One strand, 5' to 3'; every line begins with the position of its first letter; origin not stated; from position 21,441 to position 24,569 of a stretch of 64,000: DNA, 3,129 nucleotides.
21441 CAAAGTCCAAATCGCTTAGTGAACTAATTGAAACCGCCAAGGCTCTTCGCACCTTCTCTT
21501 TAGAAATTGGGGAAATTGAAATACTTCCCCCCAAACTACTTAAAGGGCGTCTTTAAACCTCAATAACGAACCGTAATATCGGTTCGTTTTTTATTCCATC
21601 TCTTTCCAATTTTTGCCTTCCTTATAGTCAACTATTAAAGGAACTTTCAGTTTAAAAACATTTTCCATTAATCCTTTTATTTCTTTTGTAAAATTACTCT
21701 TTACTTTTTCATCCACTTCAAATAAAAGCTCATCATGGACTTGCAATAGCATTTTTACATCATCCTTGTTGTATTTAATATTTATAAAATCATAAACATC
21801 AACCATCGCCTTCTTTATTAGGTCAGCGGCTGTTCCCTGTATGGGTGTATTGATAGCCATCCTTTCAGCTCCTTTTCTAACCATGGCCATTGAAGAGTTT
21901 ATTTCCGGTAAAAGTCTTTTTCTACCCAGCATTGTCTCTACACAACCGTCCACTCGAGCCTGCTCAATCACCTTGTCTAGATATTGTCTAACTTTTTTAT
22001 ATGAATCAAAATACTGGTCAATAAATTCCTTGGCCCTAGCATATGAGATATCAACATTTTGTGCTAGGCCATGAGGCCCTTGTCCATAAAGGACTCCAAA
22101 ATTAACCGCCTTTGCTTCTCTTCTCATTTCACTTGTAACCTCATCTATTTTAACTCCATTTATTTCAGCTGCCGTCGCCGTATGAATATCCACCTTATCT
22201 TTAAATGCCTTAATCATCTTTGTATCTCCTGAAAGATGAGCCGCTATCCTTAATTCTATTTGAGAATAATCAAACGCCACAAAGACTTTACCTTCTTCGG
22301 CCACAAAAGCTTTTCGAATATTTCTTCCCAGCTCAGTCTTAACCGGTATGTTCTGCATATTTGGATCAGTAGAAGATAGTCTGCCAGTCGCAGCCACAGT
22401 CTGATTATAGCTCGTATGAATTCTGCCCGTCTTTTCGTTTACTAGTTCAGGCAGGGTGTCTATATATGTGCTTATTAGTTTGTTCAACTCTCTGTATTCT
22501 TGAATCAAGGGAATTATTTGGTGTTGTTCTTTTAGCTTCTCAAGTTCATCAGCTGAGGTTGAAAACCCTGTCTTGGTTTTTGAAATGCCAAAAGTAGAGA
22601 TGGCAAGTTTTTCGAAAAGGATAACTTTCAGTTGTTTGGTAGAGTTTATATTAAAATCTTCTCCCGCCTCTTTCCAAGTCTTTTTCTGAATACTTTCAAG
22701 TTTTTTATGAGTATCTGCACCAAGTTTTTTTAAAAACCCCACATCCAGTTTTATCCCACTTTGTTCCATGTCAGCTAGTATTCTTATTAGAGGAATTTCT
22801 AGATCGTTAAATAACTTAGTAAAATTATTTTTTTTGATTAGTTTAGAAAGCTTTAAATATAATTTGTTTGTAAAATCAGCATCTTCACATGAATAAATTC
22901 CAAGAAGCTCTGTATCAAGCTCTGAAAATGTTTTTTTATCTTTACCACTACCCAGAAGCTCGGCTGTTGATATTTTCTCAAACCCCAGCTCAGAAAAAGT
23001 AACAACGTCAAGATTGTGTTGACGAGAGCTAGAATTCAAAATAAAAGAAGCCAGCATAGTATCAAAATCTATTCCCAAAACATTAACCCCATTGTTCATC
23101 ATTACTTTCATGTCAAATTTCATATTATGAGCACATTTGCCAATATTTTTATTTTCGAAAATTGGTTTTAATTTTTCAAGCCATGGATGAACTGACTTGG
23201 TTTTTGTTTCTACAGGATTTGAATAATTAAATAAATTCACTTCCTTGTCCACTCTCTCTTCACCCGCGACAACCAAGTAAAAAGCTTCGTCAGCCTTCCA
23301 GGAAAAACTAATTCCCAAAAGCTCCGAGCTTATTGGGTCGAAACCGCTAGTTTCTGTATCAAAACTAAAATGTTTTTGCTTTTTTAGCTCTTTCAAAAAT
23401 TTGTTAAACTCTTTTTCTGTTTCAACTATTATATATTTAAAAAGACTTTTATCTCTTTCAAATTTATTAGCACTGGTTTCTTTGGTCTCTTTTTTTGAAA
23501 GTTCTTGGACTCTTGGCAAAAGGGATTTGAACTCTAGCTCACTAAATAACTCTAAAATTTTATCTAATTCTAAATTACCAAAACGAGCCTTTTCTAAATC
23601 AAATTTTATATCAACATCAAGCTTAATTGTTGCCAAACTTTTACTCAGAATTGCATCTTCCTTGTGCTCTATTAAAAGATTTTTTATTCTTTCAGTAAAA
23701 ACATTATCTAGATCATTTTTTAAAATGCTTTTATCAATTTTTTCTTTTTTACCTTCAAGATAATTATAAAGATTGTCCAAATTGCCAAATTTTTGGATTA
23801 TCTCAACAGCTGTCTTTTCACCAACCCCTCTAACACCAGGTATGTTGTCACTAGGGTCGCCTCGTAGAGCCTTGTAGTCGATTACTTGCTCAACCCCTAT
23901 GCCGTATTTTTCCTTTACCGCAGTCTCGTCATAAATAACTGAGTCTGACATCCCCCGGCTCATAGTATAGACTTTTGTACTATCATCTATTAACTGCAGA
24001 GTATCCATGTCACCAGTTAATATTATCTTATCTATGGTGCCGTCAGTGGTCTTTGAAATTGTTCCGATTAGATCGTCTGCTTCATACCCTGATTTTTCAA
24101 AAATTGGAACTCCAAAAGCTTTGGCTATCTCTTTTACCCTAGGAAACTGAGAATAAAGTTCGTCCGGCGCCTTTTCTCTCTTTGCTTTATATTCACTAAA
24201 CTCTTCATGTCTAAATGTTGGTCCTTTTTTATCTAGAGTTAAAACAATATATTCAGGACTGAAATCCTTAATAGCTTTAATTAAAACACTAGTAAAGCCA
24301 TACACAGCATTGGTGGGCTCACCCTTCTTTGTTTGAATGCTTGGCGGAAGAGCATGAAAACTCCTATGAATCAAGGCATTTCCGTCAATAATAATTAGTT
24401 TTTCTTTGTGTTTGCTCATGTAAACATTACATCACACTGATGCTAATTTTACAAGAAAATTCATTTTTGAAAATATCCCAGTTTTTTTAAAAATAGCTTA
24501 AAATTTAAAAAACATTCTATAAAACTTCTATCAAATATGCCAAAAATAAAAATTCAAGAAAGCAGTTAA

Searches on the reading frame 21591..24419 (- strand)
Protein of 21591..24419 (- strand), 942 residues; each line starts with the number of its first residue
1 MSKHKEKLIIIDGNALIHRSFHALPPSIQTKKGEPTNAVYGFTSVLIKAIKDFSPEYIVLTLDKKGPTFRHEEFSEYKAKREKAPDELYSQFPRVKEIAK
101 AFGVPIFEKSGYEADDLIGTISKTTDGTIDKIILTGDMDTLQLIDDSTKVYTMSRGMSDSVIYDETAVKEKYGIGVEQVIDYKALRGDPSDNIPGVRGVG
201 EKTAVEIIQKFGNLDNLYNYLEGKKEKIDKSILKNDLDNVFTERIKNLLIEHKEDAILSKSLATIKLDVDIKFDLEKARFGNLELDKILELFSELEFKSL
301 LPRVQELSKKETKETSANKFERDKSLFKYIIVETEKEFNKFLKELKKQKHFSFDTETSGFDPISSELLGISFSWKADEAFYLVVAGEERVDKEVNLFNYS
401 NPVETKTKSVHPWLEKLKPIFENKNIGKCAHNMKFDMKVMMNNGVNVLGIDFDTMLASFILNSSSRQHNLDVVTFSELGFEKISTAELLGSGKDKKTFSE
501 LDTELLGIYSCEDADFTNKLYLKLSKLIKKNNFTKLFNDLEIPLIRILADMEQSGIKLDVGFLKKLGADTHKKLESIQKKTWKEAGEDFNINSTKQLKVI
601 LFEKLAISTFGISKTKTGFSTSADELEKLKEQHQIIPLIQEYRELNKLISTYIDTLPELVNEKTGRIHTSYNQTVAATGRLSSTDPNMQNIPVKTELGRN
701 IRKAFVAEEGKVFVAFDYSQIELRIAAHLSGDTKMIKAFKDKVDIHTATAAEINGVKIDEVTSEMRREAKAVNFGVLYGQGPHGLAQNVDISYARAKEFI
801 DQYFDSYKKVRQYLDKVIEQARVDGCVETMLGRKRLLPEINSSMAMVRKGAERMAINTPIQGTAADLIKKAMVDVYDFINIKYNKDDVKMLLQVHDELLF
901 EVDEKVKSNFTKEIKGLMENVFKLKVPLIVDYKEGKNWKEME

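Call 44: find_encoding_contigs(protein=window:21591-24419:-, flank=10000, max_places=1)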
Protein window:21591-24419:- (942 aa): 4 contigs read that carry it; 1 place shown.
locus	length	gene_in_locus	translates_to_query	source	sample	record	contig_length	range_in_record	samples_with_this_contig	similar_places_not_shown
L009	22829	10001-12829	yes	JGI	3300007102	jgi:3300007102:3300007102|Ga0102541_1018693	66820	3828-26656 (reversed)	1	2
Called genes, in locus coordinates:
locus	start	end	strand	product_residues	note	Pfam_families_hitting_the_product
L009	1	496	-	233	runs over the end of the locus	PF08713:DNA_alkylation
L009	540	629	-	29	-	-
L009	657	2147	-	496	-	PF04055:Radical_SAM, PF16199:Radical_SAM_C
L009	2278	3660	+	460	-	PF02878:PGM_PMM_I, PF02879:PGM_PMM_II, PF02880:PGM_PMM_III, PF00408:PGM_PMM_IV (weak)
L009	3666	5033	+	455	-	PF02878:PGM_PMM_I, PF02879:PGM_PMM_II, PF02880:PGM_PMM_III, PF00408:PGM_PMM_IV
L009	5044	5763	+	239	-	PF13462:Thioredoxin_4, PF13098:Thioredoxin_2, PF01323:DSBA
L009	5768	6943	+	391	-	PF00753:Lactamase_B, PF19583:ODP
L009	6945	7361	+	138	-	-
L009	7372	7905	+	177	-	PF00210:Ferritin (weak), PF02915:Rubrerythrin, PF23458:DUF7130 (weak), PF21349:RUBY_RBDX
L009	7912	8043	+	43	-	PF06397:Desulfoferrod_N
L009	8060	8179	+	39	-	PF06397:Desulfoferrod_N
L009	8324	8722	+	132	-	PF01245:Ribosomal_L19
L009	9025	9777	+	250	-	PF01145:Band_7, PF13421:Band_7_1 (faint)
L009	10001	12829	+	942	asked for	PF02739:5_3_exonuc_N, PF01367:5_3_exonuc, PF01612:DNA_pol_A_exo1, PF22619:DNA_polI_exo1 (weak), PF00476:DNA_pol_A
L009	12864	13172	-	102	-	-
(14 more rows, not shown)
